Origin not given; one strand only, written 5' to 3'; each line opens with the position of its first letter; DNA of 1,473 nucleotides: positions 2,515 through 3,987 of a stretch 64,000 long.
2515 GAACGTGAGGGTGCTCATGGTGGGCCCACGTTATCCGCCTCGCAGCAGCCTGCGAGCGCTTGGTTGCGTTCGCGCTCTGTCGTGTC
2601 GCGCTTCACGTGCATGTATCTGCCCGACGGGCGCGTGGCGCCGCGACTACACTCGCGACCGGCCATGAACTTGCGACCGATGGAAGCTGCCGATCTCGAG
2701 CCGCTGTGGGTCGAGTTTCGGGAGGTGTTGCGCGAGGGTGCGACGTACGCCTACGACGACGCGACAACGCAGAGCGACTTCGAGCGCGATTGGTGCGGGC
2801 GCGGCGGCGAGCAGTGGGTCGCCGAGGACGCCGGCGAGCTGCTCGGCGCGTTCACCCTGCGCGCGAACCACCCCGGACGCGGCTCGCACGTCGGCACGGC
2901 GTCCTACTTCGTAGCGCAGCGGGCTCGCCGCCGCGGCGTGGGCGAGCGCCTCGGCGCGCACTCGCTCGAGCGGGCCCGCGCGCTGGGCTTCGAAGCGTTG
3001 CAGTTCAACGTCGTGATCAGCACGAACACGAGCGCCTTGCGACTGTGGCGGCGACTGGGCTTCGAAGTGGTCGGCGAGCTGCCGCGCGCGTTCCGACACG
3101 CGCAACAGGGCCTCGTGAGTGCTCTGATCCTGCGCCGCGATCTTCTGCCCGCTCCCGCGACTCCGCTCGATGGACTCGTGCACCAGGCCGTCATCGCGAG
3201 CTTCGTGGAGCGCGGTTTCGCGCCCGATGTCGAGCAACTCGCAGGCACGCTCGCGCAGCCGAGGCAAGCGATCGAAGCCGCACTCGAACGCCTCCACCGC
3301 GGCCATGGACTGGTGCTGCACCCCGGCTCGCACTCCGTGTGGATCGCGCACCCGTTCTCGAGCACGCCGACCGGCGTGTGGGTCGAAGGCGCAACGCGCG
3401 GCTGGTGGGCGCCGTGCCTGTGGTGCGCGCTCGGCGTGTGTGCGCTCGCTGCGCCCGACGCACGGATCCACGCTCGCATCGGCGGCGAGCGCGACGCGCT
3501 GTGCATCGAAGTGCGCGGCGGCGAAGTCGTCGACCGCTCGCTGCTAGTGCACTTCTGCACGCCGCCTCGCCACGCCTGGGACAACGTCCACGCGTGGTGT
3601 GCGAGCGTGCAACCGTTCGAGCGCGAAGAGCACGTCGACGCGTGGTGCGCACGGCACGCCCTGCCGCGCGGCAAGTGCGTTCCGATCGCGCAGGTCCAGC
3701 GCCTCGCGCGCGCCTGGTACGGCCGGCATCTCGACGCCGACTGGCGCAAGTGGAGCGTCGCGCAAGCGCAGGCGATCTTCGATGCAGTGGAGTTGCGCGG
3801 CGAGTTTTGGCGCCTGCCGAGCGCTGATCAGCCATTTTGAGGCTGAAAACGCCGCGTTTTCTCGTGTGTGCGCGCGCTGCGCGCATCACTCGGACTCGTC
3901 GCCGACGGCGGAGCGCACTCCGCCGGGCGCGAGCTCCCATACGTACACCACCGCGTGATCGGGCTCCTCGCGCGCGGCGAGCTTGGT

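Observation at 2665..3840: GNAT acetyltransferase fused to a MerB-like organomercurial-lyase-family domain with Asp to Gly change at the catalytic position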

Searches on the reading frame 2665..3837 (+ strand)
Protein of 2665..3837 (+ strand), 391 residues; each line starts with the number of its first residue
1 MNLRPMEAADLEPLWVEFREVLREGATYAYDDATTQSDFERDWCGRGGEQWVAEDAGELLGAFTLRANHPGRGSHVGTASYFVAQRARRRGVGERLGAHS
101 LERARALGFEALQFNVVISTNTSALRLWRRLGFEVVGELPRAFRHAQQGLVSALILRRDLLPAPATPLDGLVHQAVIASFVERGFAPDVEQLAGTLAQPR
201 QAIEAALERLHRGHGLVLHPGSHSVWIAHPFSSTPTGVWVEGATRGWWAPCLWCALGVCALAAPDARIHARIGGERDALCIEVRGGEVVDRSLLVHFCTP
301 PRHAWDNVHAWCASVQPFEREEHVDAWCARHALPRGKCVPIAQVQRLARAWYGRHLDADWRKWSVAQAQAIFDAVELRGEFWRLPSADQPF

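Call 5: search_protein_families(library=pfam, proteins=[window:2665-3837:+], max_evalue=1)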
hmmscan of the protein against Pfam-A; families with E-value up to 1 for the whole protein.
window:2665-3837:+ (391 aa): 7 families
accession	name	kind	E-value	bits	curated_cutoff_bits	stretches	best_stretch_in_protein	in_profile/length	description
PF03243.20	MerB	-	6.1e-23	81.6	27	1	231-353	1-126/126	Alkylmercury lyase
PF00583.31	Acetyltransf_1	-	2.5e-14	54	20.7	1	16-133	2-116/116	Acetyltransferase (GNAT) family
PF13508.13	Acetyltransf_7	-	1.7e-08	35.2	27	1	48-135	3-84/84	Acetyltransferase (GNAT) domain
PF13673.13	Acetyltransf_10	-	3.2e-06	27.6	23.6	1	49-138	32-112/128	Acetyltransferase (GNAT) domain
PF13420.13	Acetyltransf_4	-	4.5e-06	27.2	24.3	1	53-143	54-144/155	Acetyltransferase (GNAT) domain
PF08445.16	FR47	-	0.0086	16.5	22.1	1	83-136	29-80/86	FR47-like protein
PF13527.13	Acetyltransf_9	-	0.25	11.8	25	1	27-135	18-126/127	Acetyltransferase (GNAT) domain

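Call 6: search_protein_families(library=ncbifam, proteins=[window:2665-3837:+], max_evalue=1)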
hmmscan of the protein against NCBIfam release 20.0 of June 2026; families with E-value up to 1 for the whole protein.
window:2665-3837:+ (391 aa): 18 families
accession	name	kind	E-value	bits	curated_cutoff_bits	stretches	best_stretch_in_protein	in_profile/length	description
NF040503.1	resist_ArsN1a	equivalog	0.00011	22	170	1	75-137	76-137/159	arsinothricin resistance N-acetyltransferase ArsN1 family A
NF040502.1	PPT_acetyltrans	equivalog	0.00011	21.9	300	1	79-147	89-157/183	phosphinothricin N-acetyltransferase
NF002959.0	PRK03624.1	equivalog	0.00076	19.2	124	1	51-135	52-131/147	GNAT family acetyltransferase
NF049894.1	CG3035_N_ac_Glu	equivalog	0.00087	18.6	280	1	74-134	231-290/300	N-acetylglutamate synthase, CG3035 family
NF007853.0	PRK10562.1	equivalog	0.0011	19.2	125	1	50-138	50-125/146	N-acetyltransferase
NF040504.1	resist_ArsN1b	equivalog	0.0017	18.2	210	1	79-140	80-140/159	arsinothricin resistance N-acetyltransferase ArsN1 family B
TIGR01575.1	rimI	equivalog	0.0046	17.1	86.4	1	80-143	60-122/132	ribosomal protein S18-alanine N-acetyltransferase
TIGR03585.1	PseH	equivalog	0.0079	16.3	93.1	1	51-140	54-140/156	UDP-4-amino-4,6-dideoxy-N-acetyl-beta-L-altrosamine N-acetyltransferase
NF007527.0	PRK10140.1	equivalog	0.01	15.7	236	1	48-138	51-141/162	N-acetyltransferase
NF008212.0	PRK10975.1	equivalog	0.01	15.7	219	1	54-135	145-222/232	dTDP-4-amino-4,6-dideoxy-D-galactose acyltransferase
TIGR03103.1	trio_acet_GNAT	equivalog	0.031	12.8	569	1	69-136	151-215/547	N-acetylglutaminylglutamine synthetase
TIGR01890.1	N-Ac-Glu-synth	equivalog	0.056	12.4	202.85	1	79-144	351-413/429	amino-acid N-acetyltransferase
NF007807.0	PRK10514.1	equivalog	0.06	13.3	134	1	80-138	75-127/147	acetyltransferase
NF050040.1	horm_taper_TftA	equivalog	0.09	11.4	500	0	171-212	399-445/450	hormogonium tapered terminus morphoprotein TftA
NF000487.1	stat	exception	0.098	12.2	420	1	83-137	112-165/189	streptothricin N-acetyltransferase STAT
NF009710.0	PRK13239.1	equivalog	0.18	11.2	193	1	188-352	38-197/210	alkylmercury lyase MerB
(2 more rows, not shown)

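Call 7: search_solved_structures(query=window:2665-3837:+, max_evalue=1, show_alignments=3)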
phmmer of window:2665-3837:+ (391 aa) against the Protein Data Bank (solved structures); distinct sequences matched with E-value up to 1: 40.
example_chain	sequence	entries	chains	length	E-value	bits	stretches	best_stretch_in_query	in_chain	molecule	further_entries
4h89_A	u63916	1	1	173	1.1e-30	109.9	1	3-159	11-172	GCN5-related N-acetyltransferase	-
3w91_A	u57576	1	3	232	8.2e-09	37.9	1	58-160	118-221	MPR1 protein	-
3w6x_A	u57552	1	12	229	8.3e-09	37.8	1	58-160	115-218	MPR1 protein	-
3w6s_A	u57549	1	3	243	9.4e-09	37.7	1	58-160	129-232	MPR1 protein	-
1yvo_A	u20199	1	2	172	1.4e-07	33.8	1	47-144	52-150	conserved hypothetical protein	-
2bl1_A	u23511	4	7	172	1.5e-07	33.7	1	48-144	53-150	PUTATIVE PHOSPHINOTHRICIN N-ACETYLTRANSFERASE PA4866 | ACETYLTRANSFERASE PA4866 FROM P. AERUGINOSA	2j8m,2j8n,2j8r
4jxq_A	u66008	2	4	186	5.8e-06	28.5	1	3-170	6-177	Acetyltransferase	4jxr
1y9k_A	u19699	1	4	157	1.2e-05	27.4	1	48-161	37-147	IAA acetyltransferase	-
2ge3_A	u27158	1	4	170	3.3e-05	26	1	39-138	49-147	probable acetyltransferase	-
2vi7_A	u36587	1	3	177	8e-05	24.7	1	52-140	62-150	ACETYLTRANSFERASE PA1377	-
3ld2_A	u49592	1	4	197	0.00038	22.5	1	57-160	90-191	Putative acetyltransferase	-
4j3g_A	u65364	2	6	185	0.00073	21.6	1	47-142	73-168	GCN5-related N-acetyltransferase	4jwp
2i79_A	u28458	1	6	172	0.004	19.1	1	57-142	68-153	Acetyltransferase, GNAT family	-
1yvk_A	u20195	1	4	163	0.0045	19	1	40-159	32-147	hypothetical protein BSU33890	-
5t7d_A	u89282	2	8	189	0.0047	18.9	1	52-153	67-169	Phosphinothricin N-acetyltransferase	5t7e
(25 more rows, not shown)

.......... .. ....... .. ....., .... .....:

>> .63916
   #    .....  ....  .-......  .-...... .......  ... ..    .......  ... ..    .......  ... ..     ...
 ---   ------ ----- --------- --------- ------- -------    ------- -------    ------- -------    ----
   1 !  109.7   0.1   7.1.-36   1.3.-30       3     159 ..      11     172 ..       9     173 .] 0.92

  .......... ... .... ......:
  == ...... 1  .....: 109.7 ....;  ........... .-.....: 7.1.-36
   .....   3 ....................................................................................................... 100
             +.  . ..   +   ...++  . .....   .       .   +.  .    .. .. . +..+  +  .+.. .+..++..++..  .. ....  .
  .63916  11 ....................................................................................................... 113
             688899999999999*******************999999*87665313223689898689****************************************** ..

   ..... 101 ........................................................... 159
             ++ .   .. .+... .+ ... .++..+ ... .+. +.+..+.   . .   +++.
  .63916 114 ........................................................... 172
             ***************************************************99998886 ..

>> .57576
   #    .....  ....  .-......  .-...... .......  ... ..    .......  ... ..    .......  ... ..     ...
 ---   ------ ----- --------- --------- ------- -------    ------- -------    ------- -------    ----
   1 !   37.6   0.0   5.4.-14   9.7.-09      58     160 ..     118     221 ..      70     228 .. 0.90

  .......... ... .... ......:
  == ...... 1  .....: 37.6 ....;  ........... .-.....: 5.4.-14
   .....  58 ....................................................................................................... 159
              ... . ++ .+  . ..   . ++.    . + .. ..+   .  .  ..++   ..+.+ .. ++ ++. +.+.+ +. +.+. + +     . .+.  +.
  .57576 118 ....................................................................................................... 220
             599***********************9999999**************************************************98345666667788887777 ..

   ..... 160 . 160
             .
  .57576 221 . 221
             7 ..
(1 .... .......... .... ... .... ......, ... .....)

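Call 8: find_homologous_proteins(query=window:2665-3837:+)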
Query window:2665-3837:+ (391 aa): 205 proteins with E <= 0.001 among 8000 candidates; the best 120 are listed.
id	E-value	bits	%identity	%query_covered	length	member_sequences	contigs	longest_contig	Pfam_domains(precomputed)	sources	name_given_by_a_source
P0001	1.1e-263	892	100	99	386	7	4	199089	PF13673.14,PF13420.14,PF03243.21,PF13508.14,PF00583.32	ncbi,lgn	-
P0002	1.9e-230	783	86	100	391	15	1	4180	PF13673.14,PF13420.14,PF03243.21,PF13302.14,PF13508.14,PF00583.32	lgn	-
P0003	8.5e-192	655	73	100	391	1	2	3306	PF13673.14,PF13420.14,PF03243.21,PF13302.14,PF13508.14,PF00583.32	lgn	-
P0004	3.0e-152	525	61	100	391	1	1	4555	PF13420.14,PF03243.21,PF13508.14,PF00583.32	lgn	-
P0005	8.0e-136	471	55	99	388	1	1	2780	PF13673.14,PF03243.21,PF13508.14,PF00583.32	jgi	jgi:L-amino acid N-acyltransferase YncA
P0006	2.1e-135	470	54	100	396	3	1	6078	PF03243.21,PF13508.14,PF00583.32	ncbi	-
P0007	2.2e-135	470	56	100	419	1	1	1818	PF13673.14,PF13420.14,PF03243.21,PF13302.14,PF13508.14,PF00583.32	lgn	-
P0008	2.8e-135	469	55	99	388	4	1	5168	PF03243.21,PF13508.14,PF00583.32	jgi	jgi:L-amino acid N-acyltransferase YncA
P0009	8.4e-135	468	53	99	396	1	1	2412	PF13673.14,PF13420.14,PF03243.21,PF13302.14,PF13508.14,PF00583.32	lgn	-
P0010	1.2e-133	464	55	100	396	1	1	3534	PF03243.21,PF13508.14,PF00583.32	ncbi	-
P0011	6.5e-133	462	54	99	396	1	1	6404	PF13420.14,PF03243.21,PF13302.14,PF13508.14,PF00583.32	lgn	-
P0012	3.6e-130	453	53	100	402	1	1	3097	PF13673.14,PF03243.21,PF13508.14,PF00583.32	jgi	jgi:ribosomal protein S18 acetylase RimI-like enzyme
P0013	8.9e-128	445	52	100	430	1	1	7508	PF03243.21,PF13508.14,PF00583.32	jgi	jgi:ribosomal protein S18 acetylase RimI-like enzyme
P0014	1.3e-126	441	50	100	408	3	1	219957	PF03243.21,PF13302.14,PF13508.14,PF00583.32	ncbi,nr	ncbi:MAG: GNAT family N-acetyltransferase [Myxococcales bacterium]|nr:GNAT family N-acetyltransferas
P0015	1.4e-104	368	71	58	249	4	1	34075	PF03243.21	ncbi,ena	-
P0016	5.4e-93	330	52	80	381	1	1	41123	PF03243.21,PF13508.14,PF00583.32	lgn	-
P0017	7.3e-91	323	63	57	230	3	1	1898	PF03243.21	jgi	-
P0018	2.0e-87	312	62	57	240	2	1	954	PF03243.21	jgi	jgi:hypothetical protein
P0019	5.5e-87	310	62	57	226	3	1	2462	PF03243.21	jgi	jgi:hypothetical protein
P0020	6.7e-87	310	60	57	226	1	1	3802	PF03243.21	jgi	jgi:hypothetical protein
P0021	1.5e-86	309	62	57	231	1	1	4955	PF03243.21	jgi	jgi:hypothetical protein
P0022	5.2e-86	307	59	60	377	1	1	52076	PF12867.13,PF03243.21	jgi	jgi:alkylmercury lyase-like protein/DinB family protein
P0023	1.5e-85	306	61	57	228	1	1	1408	PF03243.21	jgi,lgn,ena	-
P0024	1.5e-85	306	59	57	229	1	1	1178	PF03243.21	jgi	jgi:hypothetical protein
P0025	2.7e-85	305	61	57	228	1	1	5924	PF03243.21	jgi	jgi:hypothetical protein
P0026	3.7e-84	301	47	87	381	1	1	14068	PF03243.21,PF13508.14,PF00583.32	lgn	-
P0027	9.2e-84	300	61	58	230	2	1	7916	PF03243.21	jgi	jgi:hypothetical protein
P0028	1.2e-83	299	59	57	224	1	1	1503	PF03243.21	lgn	-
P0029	3.3e-83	298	60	57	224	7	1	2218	PF03243.21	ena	-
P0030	1.6e-82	296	61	55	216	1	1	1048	PF03243.21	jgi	jgi:hypothetical protein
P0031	1.6e-82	296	61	58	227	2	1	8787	PF03243.21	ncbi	-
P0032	2.3e-82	295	50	80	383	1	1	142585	PF03243.21,PF13508.14,PF00583.32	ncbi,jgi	jgi:GNAT superfamily N-acetyltransferase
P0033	2.7e-82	295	58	57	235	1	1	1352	PF03243.21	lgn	-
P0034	7.2e-82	293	58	57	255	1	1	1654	PF03243.21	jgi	jgi:hypothetical protein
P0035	9.7e-82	293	59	57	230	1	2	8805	PF03243.21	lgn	-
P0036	3.1e-81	291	59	57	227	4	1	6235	PF03243.21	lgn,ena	-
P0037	1.0e-80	290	59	57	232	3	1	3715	PF03243.21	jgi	jgi:hypothetical protein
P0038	1.2e-80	289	57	57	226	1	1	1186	PF03243.21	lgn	-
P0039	1.3e-80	289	56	57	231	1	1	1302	PF03243.21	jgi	jgi:hypothetical protein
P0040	1.6e-80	289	56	58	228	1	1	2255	PF03243.21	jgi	jgi:hypothetical protein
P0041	1.8e-80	289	57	57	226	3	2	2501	PF03243.21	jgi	jgi:hypothetical protein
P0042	2.4e-80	288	56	57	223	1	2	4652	PF03243.21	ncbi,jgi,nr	ncbi:MAG TPA: organomercurial lyase [Polyangiaceae bacterium]|nr:organomercurial lyase [Polyangiacea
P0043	2.9e-80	288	58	60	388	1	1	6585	PF03243.21,PF03473.24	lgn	-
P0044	5.0e-80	287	51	70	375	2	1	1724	PF03243.21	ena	-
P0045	5.5e-80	287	59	55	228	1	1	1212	PF03243.21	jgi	jgi:hypothetical protein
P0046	6.3e-80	287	56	57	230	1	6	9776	PF03243.21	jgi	jgi:hypothetical protein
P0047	8.0e-80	287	61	57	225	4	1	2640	PF03243.21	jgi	jgi:hypothetical protein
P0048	1.3e-79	286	59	56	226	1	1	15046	PF03243.21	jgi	jgi:hypothetical protein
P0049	1.6e-79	286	61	55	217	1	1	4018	PF03243.21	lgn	-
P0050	4.6e-79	284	59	57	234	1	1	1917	PF03243.21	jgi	jgi:hypothetical protein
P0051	7.9e-79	283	58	57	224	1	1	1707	PF03243.21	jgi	jgi:alkylmercury lyase-like protein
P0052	1.2e-78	283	56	57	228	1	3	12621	PF03243.21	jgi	jgi:hypothetical protein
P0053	4.3e-78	281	56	56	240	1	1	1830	PF03243.21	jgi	jgi:hypothetical protein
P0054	4.4e-78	281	58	57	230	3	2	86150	PF03243.21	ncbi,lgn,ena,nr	ncbi:MAG TPA: organomercurial lyase [Kofleriaceae bacterium]|nr:organomercurial lyase [Kofleriaceae 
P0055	7.5e-78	280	58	57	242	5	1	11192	PF03243.21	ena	-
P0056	8.3e-78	280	57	57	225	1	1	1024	PF03243.21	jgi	jgi:hypothetical protein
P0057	2.2e-77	279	58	57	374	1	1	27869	PF03243.21,PF00903.32,PF18029.8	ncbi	-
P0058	2.7e-77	278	56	57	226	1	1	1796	PF03243.21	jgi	jgi:hypothetical protein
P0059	9.2e-77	277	57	58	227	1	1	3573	PF03243.21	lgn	-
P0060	1.3e-76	276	55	57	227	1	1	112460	PF03243.21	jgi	jgi:hypothetical protein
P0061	1.3e-76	276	54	58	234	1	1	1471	PF03243.21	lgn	-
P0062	1.7e-76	276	58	57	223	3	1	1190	PF03243.21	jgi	jgi:hypothetical protein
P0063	1.9e-76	276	58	58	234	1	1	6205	PF03243.21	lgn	-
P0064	1.9e-76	276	58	57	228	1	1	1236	PF03243.21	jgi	-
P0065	2.1e-76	275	57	57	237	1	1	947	PF03243.21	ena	-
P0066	3.3e-76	275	57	56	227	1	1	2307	PF03243.21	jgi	jgi:hypothetical protein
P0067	5.2e-76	274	54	58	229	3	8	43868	PF03243.21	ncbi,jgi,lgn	-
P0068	6.3e-76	274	56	57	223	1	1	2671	PF03243.21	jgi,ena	-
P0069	1.1e-75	273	55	57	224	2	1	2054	PF03243.21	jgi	jgi:hypothetical protein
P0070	1.7e-75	272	58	55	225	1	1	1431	PF03243.21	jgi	jgi:hypothetical protein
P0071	4.9e-75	271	57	58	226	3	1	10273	PF03243.21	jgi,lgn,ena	-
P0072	5.6e-75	271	58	57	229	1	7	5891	PF03243.21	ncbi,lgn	-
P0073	6.2e-75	271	56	56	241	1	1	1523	PF03243.21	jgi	jgi:hypothetical protein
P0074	7.5e-75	270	57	55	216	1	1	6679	PF03243.21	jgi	jgi:hypothetical protein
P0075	8.3e-75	270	54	57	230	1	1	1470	PF03243.21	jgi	jgi:hypothetical protein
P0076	2.7e-74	268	56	57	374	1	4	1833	PF03243.21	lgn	-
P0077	3.6e-74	268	57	56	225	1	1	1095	PF03243.21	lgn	-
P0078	5.9e-74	267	54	57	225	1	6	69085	PF03243.21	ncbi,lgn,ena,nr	ncbi:MAG: organomercurial lyase [Planctomycetota bacterium]|nr:organomercurial lyase [Planctomycetot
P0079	2.4e-73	265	56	58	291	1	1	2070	PF03243.21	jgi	jgi:hypothetical protein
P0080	4.6e-73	264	56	57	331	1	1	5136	PF03243.21,PF11746.15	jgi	jgi:hypothetical protein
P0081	6.7e-73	264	54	54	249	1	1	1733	PF03243.21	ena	-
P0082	8.1e-73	264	53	57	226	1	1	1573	PF03243.21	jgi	jgi:hypothetical protein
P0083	3.5e-72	262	55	56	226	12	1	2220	PF03243.21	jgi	jgi:hypothetical protein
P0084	5.8e-72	261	54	57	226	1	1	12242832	PF03243.21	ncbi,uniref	ncbi:alkylmercury lyase family protein [Pendulispora albinea]|uniref:Alkylmercury lyase family prote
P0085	6.1e-72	261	50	57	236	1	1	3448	PF03243.21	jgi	jgi:hypothetical protein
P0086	9.9e-72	260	53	56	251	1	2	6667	PF03243.21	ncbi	-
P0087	3.2e-71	258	55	56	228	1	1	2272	PF03243.21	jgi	-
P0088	3.7e-71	258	52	58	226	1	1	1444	PF03243.21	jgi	jgi:hypothetical protein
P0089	5.5e-71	258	52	57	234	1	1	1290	PF03243.21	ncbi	-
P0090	7.2e-71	257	54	58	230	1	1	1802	PF03243.21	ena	-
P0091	1.0e-70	257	56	57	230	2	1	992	PF03243.21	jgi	-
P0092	1.2e-70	256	54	57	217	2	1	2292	PF03243.21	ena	-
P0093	1.6e-70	256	54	58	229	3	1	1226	PF03243.21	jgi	jgi:hypothetical protein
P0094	4.4e-70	255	52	57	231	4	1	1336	PF03243.21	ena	-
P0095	4.6e-70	255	54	56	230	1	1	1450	PF03243.21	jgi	jgi:hypothetical protein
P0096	7.5e-70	254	53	54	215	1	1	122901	PF03243.21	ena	-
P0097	1.2e-69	253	54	57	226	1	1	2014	PF03243.21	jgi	jgi:hypothetical protein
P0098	1.2e-69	253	52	58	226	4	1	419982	PF03243.21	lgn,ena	-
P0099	1.8e-69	253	53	57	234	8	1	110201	PF03243.21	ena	-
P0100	3.4e-69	252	53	57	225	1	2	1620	PF03243.21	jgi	jgi:Alkylmercury lyase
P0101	6.7e-69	251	52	57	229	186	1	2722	PF03243.21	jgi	-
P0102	7.3e-69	251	52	57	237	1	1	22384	PF03243.21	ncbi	-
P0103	8.7e-69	250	53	57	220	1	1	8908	PF03243.21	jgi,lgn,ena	-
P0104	1.1e-68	250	53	56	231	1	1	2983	PF03243.21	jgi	jgi:Alkylmercury lyase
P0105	1.5e-68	250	52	56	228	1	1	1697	PF03243.21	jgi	jgi:hypothetical protein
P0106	2.3e-68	249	53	56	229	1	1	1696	PF03243.21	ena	-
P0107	2.4e-68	249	48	58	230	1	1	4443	PF03243.21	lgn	-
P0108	3.2e-68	248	49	57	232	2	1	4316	PF03243.21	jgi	jgi:hypothetical protein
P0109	4.3e-68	248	53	57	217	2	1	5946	PF03243.21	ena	-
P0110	5.6e-68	248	49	57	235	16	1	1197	PF03243.21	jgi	jgi:hypothetical protein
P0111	7.7e-68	247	50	57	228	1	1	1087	PF03243.21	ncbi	-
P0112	8.6e-68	247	51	58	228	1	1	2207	PF03243.21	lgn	-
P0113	1.1e-67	247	54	57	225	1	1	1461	PF03243.21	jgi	jgi:hypothetical protein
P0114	1.2e-67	247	50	58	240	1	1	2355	PF03243.21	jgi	jgi:hypothetical protein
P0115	2.0e-67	246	54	56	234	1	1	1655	PF03243.21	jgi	jgi:alkylmercury lyase-like protein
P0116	2.3e-67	246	55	56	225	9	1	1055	PF03243.21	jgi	jgi:hypothetical protein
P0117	3.2e-67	245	51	56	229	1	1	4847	PF03243.21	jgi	jgi:hypothetical protein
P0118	6.3e-67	244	55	56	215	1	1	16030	PF03243.21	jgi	jgi:hypothetical protein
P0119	1.1e-66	243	50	58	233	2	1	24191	PF03243.21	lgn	-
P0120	1.6e-66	243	51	59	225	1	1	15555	PF03243.21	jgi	jgi:hypothetical protein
